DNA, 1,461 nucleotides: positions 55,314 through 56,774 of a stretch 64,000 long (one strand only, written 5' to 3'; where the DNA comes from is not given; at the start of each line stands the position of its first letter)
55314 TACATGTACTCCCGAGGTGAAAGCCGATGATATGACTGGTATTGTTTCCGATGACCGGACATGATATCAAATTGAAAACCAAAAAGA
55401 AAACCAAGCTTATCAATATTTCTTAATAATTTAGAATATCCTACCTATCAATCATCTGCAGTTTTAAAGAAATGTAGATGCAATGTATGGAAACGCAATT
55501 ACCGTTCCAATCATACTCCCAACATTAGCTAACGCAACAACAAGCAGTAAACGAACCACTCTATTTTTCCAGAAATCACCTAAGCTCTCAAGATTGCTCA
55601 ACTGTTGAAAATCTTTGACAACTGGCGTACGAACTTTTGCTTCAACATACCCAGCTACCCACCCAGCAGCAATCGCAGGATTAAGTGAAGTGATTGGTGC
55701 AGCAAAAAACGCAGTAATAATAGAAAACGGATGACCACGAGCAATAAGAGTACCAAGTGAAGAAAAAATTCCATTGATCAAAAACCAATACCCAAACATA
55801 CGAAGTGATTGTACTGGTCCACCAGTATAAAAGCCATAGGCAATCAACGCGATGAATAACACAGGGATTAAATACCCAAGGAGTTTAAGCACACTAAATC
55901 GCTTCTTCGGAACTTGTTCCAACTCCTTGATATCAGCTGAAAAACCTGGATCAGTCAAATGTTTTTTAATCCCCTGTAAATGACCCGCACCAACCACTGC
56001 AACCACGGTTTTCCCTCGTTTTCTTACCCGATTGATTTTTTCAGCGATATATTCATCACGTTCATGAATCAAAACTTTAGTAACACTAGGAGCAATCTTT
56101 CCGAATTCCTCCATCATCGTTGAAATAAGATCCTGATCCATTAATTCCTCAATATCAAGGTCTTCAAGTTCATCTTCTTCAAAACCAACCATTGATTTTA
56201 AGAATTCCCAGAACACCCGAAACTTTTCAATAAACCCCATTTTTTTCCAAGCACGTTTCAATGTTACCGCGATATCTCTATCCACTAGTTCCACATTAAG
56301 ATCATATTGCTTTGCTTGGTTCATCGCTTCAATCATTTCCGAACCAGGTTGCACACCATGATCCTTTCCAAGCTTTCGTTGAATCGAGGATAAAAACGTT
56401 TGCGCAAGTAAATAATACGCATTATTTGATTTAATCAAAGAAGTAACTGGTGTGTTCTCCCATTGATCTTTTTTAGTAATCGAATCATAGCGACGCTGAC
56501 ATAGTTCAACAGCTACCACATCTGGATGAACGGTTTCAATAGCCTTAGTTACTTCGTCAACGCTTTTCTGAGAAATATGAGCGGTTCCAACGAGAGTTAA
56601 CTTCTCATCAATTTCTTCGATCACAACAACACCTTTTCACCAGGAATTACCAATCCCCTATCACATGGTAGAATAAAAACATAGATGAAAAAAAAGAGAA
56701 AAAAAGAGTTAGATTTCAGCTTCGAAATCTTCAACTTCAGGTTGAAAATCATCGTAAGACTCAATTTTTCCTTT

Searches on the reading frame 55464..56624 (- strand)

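Call 77: search_protein_families(library=pfam, proteins=[window:55464-56624:-], max_evalue=0.00001)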
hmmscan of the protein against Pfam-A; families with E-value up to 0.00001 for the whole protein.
window:55464-56624:- (386 aa): 1 family
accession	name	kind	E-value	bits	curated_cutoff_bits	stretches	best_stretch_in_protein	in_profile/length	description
PF01963.22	TraB_PrgY_gumN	-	2.4e-40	139.5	26.8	1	4-224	7-255/263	TraB/PrgY/gumN family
